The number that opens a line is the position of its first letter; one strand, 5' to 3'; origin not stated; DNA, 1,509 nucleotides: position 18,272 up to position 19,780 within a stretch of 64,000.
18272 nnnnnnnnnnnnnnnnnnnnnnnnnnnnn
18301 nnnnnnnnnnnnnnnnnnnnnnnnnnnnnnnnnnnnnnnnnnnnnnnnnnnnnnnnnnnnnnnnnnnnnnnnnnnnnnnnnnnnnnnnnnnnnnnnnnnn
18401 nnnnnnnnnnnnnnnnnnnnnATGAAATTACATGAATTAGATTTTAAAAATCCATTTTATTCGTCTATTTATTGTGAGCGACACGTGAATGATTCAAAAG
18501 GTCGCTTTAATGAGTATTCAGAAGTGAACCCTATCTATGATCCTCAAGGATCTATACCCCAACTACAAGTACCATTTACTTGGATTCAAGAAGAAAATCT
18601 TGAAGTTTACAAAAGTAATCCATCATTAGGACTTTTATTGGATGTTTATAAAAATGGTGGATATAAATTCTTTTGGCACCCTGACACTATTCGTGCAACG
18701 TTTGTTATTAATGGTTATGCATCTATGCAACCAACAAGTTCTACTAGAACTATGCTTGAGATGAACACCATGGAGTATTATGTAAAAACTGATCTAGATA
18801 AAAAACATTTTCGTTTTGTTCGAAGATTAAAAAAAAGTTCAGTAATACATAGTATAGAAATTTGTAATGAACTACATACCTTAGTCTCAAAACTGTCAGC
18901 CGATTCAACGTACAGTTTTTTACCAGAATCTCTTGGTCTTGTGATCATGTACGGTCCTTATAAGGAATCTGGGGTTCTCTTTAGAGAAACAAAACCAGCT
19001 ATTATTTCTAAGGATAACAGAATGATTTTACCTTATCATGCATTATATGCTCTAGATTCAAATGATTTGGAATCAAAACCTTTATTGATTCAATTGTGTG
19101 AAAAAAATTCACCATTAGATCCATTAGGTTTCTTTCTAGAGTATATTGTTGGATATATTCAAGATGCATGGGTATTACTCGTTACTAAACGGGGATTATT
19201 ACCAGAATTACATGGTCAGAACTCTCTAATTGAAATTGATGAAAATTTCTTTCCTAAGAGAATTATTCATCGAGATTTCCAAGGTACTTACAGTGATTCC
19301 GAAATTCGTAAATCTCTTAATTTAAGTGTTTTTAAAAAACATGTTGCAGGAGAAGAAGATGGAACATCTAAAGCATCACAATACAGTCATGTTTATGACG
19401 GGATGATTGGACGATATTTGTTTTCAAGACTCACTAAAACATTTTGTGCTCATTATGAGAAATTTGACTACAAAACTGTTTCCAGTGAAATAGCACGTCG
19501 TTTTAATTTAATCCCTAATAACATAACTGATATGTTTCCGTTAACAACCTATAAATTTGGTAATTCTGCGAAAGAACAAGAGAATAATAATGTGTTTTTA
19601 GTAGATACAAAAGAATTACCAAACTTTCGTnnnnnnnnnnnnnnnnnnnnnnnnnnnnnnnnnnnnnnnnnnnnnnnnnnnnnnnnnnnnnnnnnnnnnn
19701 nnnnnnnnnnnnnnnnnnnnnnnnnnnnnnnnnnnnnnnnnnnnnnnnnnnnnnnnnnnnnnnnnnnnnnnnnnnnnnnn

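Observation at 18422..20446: Truncated IucA/IucC-like (NIS-synthetase-like) ligase plus alpha/beta hydrolase immediately downstream of tRNA-Phe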

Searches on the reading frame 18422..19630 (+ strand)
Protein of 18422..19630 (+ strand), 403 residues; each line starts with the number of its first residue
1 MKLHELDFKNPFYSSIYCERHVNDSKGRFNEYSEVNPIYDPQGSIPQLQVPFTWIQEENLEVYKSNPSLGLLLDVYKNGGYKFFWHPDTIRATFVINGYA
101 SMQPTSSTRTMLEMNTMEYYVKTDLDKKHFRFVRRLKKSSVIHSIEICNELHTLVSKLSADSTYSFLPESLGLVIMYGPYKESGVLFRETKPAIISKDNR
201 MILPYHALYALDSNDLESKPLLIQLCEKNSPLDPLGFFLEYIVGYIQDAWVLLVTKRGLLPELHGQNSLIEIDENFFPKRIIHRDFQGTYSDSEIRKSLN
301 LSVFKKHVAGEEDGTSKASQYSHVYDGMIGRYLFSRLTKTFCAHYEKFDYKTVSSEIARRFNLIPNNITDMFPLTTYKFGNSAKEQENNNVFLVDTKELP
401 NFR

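Call 3: search_protein_families(library=pfam, proteins=[window:18422-19630:+], max_evalue=10)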
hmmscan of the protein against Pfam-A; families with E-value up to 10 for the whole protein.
window:18422-19630:+ (403 aa): 2 families
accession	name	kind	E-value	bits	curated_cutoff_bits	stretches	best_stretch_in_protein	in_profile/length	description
PF04183.18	IucA_IucC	-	2.4e-06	27.8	25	1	100-209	127-238/239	IucA / IucC family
PF06276.17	FhuF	-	0.00012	23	25.2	1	250-294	15-54/161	Ferric iron reductase FhuF-like transporter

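Call 4: search_protein_families(library=ncbifam, proteins=[window:18422-19630:+], max_evalue=10)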
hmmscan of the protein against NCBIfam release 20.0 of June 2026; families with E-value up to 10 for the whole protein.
window:18422-19630:+ (403 aa): 3 families
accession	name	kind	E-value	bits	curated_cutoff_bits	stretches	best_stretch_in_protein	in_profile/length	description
NF033586.1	staphy_B_SbnF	exception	0.00039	19.3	900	1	102-287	257-445/577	staphyloferrin B biosynthesis protein SbnF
NF033583.1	staphy_B_SbnC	exception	0.0082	14.5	700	1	250-285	410-444/584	staphyloferrin B biosynthesis protein SbnC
NF012179.0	CptA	domain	0.05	12.3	900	1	45-86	277-315/556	phosphoethanolamine transferase CptA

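Call 5: search_solved_structures(query=window:18422-19630:+, max_evalue=10, show_alignments=3)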
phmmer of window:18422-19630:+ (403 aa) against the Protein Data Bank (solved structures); distinct sequences matched with E-value up to 10: 0.

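Call 6: find_homologous_proteins(query=window:18422-19630:+, max_evalue=0.001)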
Query window:18422-19630:+ (403 aa): 116 proteins with E <= 0.001 among 3016 candidates.
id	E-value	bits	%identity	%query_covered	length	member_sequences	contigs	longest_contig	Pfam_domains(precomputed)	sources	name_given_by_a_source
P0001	9.9e-274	926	100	100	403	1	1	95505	PF04183.19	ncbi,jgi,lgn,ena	ncbi:MAG: IucA/IucC family protein [Candidatus Paceibacterota bacterium]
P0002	9.3e-235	797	86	100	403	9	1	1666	PF04183.19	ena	-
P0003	9.6e-204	695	74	100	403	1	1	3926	-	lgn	-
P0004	1.1e-199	682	73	100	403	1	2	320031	PF04183.19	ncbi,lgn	ncbi:MAG: hypothetical protein WDN09_01895 [bacterium]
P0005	4.2e-193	660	72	100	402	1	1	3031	-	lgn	-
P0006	1.9e-184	632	68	100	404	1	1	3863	PF04183.19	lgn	-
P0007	4.3e-155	535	60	100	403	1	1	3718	PF06276.18,PF04183.19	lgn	-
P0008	1.1e-145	504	61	87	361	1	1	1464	PF04183.19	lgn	-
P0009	5.7e-141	488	56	100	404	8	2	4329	PF04183.19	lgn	-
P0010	1.3e-139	484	54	100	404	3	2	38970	PF04183.19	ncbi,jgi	ncbi:MAG: hypothetical protein RLZZ308_459 [Candidatus Parcubacteria bacterium]|jgi:hypothetical pro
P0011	1.4e-138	481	56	100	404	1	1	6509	PF04183.19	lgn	-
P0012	1.1e-137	478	55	100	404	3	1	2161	PF04183.19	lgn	-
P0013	2.7e-136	473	74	48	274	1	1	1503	PF04183.19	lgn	-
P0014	6.2e-136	472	54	100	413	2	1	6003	PF04183.19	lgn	-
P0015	3.5e-135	469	54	100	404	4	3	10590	PF04183.19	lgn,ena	-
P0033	1.3e-129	451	53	100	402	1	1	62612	PF06276.18,PF04183.19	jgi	jgi:siderophore synthetase component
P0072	7.7e-100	353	47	96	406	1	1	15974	PF06276.18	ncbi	ncbi:MAG: IucA/IucC family C-terminal-domain containing protein [Minisyncoccota bacterium]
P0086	7.0e-78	281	40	98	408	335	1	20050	PF06276.18,PF04183.19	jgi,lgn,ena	-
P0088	9.2e-78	280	41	95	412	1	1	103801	PF06276.18,PF04183.19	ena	-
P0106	1.6e-60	224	37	99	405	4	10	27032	PF06276.18,PF04183.19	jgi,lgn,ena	-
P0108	3.0e-48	183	36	81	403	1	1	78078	PF06276.18,PF04183.19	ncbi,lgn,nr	ncbi:MAG: IucA/IucC family protein [bacterium]|nr:IucA/IucC family protein [bacterium]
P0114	5.8e-18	83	27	97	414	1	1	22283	PF04183.19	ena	-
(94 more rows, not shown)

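Call 10: search_solved_structures(query=A1, max_evalue=1, show_alignments=3)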
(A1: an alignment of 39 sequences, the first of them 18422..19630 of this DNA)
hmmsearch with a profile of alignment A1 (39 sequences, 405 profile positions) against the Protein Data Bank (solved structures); distinct sequences matched with E-value up to 1: 15.
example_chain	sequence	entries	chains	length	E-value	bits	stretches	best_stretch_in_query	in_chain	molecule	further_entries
3to3_A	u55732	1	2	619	1.7e-14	56.9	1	109-291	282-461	Petrobactin biosynthesis protein AsbB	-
2w02_A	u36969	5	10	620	4.6e-09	39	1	84-295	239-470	ACSD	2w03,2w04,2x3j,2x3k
3ffe_A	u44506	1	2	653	5.2e-09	38.8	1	84-295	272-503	AcsD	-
7cbb_A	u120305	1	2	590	9.7e-07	31.3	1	106-313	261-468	IucA/IucC family siderophore biosynthesis protein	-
5jm7_A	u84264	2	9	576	0.00059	22.2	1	58-152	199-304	Aerobactin synthase IucA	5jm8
5o7o_A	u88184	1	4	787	0.0024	20.1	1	72-282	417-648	Desferrioxamine siderophore biosynthesis protein dfoC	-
11iz_B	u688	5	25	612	0.014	17.7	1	109-291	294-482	DesD | Desferrioxamine synthetase DesD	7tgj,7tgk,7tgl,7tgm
2x0o_A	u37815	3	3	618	0.017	17.3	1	109-291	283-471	ALCALIGIN BIOSYNTHESIS PROTEIN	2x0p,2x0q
6p63_A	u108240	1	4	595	0.017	17.3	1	110-291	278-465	Siderophore Synthetase Type C DesD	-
9nom_A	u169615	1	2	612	0.024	16.8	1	104-335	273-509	NcdF, a non-ribosomal independent siderophore synthetase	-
6cn7_A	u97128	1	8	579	0.095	14.9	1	219-292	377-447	Aerobactin synthase IucC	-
7tgn_A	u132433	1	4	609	0.2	13.8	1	110-291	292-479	Desferrioxamine synthetase DesD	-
6nl2_A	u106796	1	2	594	0.36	13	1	110-291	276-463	desferrioxamine E biosynthesis protein DesD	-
6xrc_A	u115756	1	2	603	0.37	12.9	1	110-291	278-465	Desferrioxamine E biosynthesis protein DesD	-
2af6_A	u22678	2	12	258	0.66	12.1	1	27-142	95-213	Thymidylate synthase thyX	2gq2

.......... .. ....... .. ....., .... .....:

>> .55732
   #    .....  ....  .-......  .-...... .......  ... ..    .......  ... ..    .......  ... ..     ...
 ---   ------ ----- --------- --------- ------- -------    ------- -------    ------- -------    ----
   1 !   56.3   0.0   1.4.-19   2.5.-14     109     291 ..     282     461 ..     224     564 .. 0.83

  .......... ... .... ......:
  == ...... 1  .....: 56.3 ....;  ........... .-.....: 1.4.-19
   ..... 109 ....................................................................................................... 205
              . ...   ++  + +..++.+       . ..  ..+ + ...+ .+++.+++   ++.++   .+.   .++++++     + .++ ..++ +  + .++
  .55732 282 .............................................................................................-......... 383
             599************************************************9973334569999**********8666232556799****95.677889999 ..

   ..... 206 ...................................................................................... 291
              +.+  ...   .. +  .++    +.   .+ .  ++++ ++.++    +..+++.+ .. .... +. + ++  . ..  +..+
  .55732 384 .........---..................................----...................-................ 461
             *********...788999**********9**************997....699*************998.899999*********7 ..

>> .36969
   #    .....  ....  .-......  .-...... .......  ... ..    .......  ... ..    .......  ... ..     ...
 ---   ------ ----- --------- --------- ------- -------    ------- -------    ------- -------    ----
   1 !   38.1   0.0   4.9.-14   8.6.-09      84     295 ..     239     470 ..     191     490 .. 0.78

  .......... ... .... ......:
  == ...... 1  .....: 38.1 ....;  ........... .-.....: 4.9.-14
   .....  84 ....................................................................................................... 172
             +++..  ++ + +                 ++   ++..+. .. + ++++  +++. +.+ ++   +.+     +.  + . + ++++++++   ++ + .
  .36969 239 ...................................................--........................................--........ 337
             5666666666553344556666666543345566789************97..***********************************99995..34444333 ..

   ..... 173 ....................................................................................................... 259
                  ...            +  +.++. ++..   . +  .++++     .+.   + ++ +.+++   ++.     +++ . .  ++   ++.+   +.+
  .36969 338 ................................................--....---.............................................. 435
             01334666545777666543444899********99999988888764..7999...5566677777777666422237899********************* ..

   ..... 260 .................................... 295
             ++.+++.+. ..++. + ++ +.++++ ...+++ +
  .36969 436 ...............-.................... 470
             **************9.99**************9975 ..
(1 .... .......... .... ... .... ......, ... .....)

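Call 12: find_encoding_contigs(protein=P0004, flank=6000, max_places=2)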
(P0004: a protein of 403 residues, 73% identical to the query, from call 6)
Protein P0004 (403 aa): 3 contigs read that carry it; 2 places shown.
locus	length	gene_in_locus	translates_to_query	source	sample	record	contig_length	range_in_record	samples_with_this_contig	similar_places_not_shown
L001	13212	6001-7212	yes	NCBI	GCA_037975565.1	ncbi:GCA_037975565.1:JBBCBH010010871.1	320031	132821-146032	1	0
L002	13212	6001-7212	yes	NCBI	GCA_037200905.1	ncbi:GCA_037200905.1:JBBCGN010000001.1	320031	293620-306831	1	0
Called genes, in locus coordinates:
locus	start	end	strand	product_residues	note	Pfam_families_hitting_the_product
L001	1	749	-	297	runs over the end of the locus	PF01435:Peptidase_M48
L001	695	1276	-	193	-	PF10648:Gmad2 (weak)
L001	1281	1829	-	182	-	PF04011:LemA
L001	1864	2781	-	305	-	PF02355:SecD_SecF_C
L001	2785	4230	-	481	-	PF21760:SecD_1st, PF22599:SecDF_P1_head, PF02355:SecD_SecF_C, PF03176:MMPL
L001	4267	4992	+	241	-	PF04402:SIMPL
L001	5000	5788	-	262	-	PF02673:BacA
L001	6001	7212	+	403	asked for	PF04183:IucA_IucC (weak)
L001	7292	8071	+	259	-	-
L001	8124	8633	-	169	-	PF01569:PAP2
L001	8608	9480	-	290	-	PF00763:THF_DHG_CYH, PF02882:THF_DHG_CYH_C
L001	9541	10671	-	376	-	PF01098:FTSW_RODA_SPOVE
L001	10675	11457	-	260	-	-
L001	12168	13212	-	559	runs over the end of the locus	PF00512:HisKA, PF02518:HATPase_c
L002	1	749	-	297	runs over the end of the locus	PF01435:Peptidase_M48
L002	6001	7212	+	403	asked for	PF04183:IucA_IucC (weak)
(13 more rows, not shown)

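Call 13: find_encoding_contigs(protein=P0033, flank=6000, max_places=2)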
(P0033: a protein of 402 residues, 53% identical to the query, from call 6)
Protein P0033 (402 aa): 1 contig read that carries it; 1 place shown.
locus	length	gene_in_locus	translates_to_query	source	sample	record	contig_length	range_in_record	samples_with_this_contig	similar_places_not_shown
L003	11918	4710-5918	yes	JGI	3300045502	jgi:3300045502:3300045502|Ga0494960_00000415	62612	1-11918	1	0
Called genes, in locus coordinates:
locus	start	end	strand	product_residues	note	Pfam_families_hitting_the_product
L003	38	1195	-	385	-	PF04471:Mrr_cat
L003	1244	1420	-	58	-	-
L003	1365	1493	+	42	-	-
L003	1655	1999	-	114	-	-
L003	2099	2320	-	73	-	PF12686:DUF3800 (weak)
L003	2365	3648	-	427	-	PF03952:Enolase_N, PF00113:Enolase_C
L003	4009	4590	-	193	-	PF00293:NUDIX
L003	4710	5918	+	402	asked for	PF04183:IucA_IucC (weak), PF06276:FhuF (weak)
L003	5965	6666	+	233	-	-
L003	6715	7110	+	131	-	PF13279:4HBT_2, PF03061:4HBT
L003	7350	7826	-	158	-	PF03412:Peptidase_C39, PF13529:Peptidase_C39_2 (weak)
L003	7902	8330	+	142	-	PF00903:Glyoxalase, PF06983:3-dmu-9_3-mt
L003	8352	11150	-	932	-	PF04313:HSDR_N, PF04851:ResIII, PF00270:DEAD, PF18766:SWI2_SNF2, PF22679:T1R_D3-like, PF12008:EcoR124_C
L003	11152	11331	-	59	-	-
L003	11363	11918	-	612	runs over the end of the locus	PF02463:SMC_N (weak), PF13175:AAA_15, PF13476:AAA_23, PF13304:AAA_21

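Call 14: find_encoding_contigs(protein=P0088, flank=6000, max_places=2)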
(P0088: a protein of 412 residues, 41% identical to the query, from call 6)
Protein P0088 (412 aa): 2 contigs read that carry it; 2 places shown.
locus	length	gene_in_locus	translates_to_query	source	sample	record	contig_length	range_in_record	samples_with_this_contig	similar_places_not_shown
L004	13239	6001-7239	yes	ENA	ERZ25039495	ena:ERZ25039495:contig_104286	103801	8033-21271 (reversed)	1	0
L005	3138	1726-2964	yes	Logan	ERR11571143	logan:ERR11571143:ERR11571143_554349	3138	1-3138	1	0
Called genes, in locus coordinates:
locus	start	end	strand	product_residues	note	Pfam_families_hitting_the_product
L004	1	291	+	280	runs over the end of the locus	PF00561:Abhydrolase_1, PF12146:Hydrolase_4 (weak), PF12697:Abhydrolase_6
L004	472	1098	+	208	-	-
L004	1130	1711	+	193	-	PF00702:Hydrolase, PF13419:HAD_2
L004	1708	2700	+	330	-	-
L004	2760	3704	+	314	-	PF00389:2-Hacid_dh, PF02826:2-Hacid_dh_C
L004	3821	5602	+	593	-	PF00005:ABC_tran, PF13304:AAA_21 (faint), PF02463:SMC_N (weak)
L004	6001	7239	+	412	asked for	PF04183:IucA_IucC, PF06276:FhuF (weak)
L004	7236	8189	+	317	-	-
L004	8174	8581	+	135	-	-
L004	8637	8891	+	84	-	-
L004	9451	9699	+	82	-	-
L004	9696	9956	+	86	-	PF06071:YchF-GTPase_C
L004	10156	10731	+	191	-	-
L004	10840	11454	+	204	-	-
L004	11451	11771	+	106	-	PF01250:Ribosomal_S6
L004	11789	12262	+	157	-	PF00436:SSB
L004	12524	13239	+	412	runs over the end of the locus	PF22694:CtpB_N-like (weak), PF00595:PDZ (weak), PF17820:PDZ_6 (weak), PF03572:Peptidase_S41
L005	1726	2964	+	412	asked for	PF04183:IucA_IucC, PF06276:FhuF (weak)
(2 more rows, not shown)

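Call 15: find_encoding_contigs(protein=P0108, flank=6000, max_places=2)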
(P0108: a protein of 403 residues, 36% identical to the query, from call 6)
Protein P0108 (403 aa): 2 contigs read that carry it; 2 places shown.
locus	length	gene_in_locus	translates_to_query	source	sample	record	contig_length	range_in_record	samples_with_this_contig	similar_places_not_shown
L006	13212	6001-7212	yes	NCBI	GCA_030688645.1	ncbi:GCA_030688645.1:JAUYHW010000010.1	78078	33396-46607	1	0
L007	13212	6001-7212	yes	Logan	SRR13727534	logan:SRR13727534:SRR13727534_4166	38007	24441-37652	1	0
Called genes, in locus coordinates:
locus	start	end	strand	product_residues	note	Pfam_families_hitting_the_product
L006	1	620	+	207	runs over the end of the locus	PF01551:Peptidase_M23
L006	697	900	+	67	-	-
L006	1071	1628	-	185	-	-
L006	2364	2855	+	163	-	PF01590:GAF, PF13185:GAF_2 (weak)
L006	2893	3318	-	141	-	-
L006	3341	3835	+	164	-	-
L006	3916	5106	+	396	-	PF02729:OTCace_N, PF00185:OTCace (weak)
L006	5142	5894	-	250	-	PF01978:TrmB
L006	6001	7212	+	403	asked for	PF04183:IucA_IucC, PF06276:FhuF (weak)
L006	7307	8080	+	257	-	PF01966:HD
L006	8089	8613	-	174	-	PF01923:Cob_adeno_trans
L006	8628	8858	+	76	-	PF18898:DUF5654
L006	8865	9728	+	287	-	PF00188:CAP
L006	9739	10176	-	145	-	PF00293:NUDIX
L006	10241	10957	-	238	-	PF13521:AAA_28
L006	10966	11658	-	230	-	-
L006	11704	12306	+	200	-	-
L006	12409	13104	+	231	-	-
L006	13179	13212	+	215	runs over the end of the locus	PF02245:Pur_DNA_glyco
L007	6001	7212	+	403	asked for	PF04183:IucA_IucC, PF06276:FhuF (weak)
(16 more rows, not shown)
